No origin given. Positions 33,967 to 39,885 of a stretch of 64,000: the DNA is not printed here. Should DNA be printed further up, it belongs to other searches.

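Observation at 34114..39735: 1873-aa multi-pass membrane protein with an internal GspG-like pseudopilin domain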

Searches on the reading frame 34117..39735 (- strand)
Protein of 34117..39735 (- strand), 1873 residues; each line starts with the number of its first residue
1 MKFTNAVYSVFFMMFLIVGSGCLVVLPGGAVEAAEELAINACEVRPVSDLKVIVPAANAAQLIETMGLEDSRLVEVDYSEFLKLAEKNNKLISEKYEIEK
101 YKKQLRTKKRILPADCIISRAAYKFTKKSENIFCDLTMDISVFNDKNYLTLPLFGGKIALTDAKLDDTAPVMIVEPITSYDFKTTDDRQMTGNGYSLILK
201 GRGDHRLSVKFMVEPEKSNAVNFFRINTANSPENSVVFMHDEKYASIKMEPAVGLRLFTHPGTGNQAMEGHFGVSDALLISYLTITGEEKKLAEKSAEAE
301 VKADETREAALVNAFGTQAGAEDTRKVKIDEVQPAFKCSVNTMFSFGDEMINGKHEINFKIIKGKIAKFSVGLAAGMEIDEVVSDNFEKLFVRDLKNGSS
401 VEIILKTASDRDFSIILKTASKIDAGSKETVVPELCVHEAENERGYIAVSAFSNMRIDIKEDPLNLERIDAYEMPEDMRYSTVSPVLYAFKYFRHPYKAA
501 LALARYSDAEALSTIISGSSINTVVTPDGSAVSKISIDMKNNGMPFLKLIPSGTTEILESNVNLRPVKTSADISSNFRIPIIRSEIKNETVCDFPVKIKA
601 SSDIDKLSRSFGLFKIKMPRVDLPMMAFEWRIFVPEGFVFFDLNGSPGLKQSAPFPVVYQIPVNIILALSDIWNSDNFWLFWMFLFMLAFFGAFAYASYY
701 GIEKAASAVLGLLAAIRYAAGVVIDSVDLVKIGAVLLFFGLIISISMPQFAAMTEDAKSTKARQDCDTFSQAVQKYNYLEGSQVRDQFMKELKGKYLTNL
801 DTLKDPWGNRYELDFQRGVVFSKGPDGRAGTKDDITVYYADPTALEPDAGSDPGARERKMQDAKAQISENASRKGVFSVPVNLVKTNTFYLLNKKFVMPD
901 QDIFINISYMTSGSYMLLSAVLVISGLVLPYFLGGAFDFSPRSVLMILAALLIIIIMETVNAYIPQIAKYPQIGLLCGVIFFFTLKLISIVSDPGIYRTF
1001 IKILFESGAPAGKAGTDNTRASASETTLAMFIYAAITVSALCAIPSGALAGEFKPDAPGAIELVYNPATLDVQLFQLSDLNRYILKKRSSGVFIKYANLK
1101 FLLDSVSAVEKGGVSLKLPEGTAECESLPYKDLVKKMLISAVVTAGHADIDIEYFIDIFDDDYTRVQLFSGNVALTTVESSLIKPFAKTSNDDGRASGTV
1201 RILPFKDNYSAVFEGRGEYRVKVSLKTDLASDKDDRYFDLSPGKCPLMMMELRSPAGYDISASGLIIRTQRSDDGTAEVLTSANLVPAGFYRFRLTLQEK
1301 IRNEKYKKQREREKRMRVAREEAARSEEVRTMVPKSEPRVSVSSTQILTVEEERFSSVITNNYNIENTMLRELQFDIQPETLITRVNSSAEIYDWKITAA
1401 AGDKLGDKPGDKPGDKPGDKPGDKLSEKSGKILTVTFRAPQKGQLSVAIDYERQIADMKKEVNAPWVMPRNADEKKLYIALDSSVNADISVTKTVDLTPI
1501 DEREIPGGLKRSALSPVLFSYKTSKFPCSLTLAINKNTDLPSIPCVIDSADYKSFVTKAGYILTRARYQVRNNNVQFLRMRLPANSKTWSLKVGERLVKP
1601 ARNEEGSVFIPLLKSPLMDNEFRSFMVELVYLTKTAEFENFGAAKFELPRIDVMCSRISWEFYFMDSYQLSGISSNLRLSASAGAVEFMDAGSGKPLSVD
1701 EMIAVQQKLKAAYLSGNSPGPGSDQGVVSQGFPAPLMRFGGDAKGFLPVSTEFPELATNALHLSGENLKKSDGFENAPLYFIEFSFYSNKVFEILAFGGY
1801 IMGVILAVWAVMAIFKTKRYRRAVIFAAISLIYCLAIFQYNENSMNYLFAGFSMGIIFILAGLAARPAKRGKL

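Call 5: search_protein_families(library=pfam, proteins=[window:34117-39735:-], max_evalue=1)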
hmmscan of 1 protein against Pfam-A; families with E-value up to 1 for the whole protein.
window:34117-39735:- (1873 aa): 2 families
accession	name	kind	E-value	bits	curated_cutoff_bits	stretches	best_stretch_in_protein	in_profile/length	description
PF08334.16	T2SSG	-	0.00019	21.9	21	1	754-834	6-104/108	Type II secretion system (T2SS), protein G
PF12565.13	DUF3747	-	0.23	11.3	25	1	168-228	66-124/175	Protein of unknown function (DUF3747)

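Call 6: search_protein_families(library=ncbifam, proteins=[window:34117-39735:-], max_evalue=1)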
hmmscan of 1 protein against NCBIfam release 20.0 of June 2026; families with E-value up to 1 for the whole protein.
window:34117-39735:- (1873 aa): 1 family
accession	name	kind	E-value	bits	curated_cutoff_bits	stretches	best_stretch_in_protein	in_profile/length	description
TIGR01710.1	typeII_sec_gspG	equivalog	2.2e-05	24.5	88.85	1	729-836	5-131/134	type II secretion system major pseudopilin GspG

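Call 12: find_homologous_proteins(query=window:34117-39735:-)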
Query window:34117-39735:- (1873 aa): 7 proteins with E <= 0.001 among 8000 candidates.
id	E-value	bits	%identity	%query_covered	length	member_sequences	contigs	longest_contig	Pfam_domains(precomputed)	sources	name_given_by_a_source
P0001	1.1e-37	147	24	14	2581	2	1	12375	PF13385.14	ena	-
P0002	1.8e-29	120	23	19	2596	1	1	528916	-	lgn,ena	-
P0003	2.3e-13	66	23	20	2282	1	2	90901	-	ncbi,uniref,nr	ncbi:hypothetical protein [Roseibacillus ishigakijimensis]|uniref:Uncharacterized protein n=1 Tax=Ro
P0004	6.0e-12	62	24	10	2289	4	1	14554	-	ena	-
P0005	5.1e-9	52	22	10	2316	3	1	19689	-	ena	-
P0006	3.8e-5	39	26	12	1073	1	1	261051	-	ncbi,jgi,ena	-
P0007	8.2e-5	38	18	18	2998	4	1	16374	PF16344.11,PF07660.20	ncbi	ncbi:MAG: DUF4974 domain-containing protein [Thermoguttaceae bacterium]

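Call 21: find_related_loci(query=window:34117-39735:-, collection=genome_contigs, flank=10000)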
Query window:34117-39735:- (1873 aa) in genome_contigs; peptide patterns used: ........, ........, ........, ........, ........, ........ (x = any residue, [..] = any of these).
31 stretches matched a pattern; 2 encode a relative of the query (tblastn E <= 1e-3); 2 distinct loci.
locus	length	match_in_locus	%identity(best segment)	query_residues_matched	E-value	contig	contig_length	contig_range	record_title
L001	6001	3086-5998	70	15-1668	0e+0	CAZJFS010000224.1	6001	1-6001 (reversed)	MAG TPA_asm: uncultured bacterium isolate SRP089250_co1_123 genome assembly, contig: NODE_25394_length_6001_cov_5.599226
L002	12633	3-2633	67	428-1871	0e+0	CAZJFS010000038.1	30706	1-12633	MAG TPA_asm: uncultured bacterium isolate SRP089250_co1_123 genome assembly, contig: NODE_2198_length_30706_cov_5.289224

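Call 28: find_encoding_contigs(protein=P0002, flank=10000, max_places=2)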
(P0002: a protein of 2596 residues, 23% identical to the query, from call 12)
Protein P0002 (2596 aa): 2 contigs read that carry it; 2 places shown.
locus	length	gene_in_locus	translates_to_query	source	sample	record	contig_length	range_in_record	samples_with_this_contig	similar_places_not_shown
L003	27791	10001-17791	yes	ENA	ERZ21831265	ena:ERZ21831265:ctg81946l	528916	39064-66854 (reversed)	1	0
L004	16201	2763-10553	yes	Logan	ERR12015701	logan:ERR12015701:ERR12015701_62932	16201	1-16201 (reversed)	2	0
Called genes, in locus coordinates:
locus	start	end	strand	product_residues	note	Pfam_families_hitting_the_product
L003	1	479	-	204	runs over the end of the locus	PF13338:AbiEi_4 (faint)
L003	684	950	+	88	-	-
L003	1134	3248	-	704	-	PF25390:WD40_RLD, PF13540:RCC1_2, PF25390:WD40_RLD, PF13540:RCC1_2, PF25390:WD40_RLD, PF13540:RCC1_2, PF13290:CHB_HEX_C_1, PF18998:Flg_new_2, +3 more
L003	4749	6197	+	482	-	-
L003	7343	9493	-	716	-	PF13385:Laminin_G_3, PF00251:Glyco_hydro_32N, PF04616:Glyco_hydro_43 (weak)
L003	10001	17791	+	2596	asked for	-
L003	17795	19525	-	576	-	PF00664:ABC_membrane, PF02463:SMC_N (weak), PF00005:ABC_tran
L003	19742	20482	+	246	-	PF02563:Poly_export, PF10531:SLBB, PF22461:SLBB_2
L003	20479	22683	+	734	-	PF02706:Wzz (weak), PF13807:GNVR (faint), PF01656:CbiA (faint), PF13614:AAA_31 (weak)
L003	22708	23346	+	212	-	PF02357:NusG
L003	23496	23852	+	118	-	-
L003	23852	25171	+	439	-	PF06782:UPF0236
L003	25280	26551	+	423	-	PF00365:PFK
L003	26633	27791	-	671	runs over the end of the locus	PF13428:TPR_14 (faint), PF00515:TPR_1 (weak), PF07719:TPR_2 (weak), PF13432:TPR_16, PF14559:TPR_19 (weak), PF13424:TPR_12 (weak), PF13432:TPR_16, PF14559:TPR_19, +6 more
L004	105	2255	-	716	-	PF13385:Laminin_G_3, PF00251:Glyco_hydro_32N, PF04616:Glyco_hydro_43 (weak)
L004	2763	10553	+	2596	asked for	-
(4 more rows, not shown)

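Call 29: find_encoding_contigs(protein=P0003, flank=10000, max_places=2)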
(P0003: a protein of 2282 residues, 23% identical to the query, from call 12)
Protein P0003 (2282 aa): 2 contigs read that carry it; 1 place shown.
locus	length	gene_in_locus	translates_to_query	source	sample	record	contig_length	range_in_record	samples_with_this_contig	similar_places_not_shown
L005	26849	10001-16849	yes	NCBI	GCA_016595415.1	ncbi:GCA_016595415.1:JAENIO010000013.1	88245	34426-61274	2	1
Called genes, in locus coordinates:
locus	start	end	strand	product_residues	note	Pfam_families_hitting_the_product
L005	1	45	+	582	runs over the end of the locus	PF00270:DEAD, PF04851:ResIII (weak), PF00271:Helicase_C, PF03880:DbpA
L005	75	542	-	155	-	-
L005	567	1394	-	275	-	-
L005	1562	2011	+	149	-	PF01475:FUR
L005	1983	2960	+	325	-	PF00534:Glycos_transf_1, PF13692:Glyco_trans_1_4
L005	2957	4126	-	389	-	PF17785:PUA_3, PF10672:Methyltrans_SAM, PF06325:PrmA (weak), PF01728:FtsJ (weak), PF03602:Cons_hypoth95, PF05175:MTS, PF13649:Methyltransf_25, PF13847:Methyltransf_31, +1 more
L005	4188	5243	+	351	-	PF02885:Glycos_trans_3N, PF00591:Glycos_transf_3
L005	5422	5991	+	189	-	PF04542:Sigma70_r2, PF08281:Sigma70_r4_2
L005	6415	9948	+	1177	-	PF10531:SLBB (weak), PF22461:SLBB_2, PF12450:vWF_A (weak), PF00092:VWA, PF13519:VWA_2, PF13768:VWA_3, PF12034:YfbK_C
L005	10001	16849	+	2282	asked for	-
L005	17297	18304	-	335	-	PF12706:Lactamase_B_2 (weak), PF07521:RMMBL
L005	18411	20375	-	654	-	PF02922:CBM_48, PF00128:Alpha-amylase, PF02806:Alpha-amylase_C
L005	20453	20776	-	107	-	-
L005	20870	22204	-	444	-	PF00724:Oxidored_FMN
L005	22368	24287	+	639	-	PF07715:Plug, PF00593:TonB_dep_Rec_b-barrel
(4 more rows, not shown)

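Call 31: find_encoding_contigs(protein=P0007, flank=8000, max_places=1)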
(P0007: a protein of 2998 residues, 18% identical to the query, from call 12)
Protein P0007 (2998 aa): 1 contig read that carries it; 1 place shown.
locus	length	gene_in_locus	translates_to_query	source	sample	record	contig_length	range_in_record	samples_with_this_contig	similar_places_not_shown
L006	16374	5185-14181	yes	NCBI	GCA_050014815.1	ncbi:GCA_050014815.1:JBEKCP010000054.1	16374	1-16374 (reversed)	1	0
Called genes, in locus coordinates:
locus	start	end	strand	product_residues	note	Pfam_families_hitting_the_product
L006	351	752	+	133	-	-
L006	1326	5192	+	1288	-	-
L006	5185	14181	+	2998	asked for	PF07660:STN (faint), PF16344:FecR_C (faint)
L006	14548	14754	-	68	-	-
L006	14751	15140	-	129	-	PF00239:Resolvase, PF02796:HTH_7 (weak)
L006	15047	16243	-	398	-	-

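Call 96: find_related_loci(query=window:34117-39735:-, collection=metagenome_contigs, flank=6000)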
Query window:34117-39735:- (1873 aa) in metagenome_contigs; peptide patterns used: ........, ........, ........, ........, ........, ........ (x = any residue, [..] = any of these).
25 stretches matched a pattern, but none encodes a relative of the query by tblastn (E <= 1e-3).
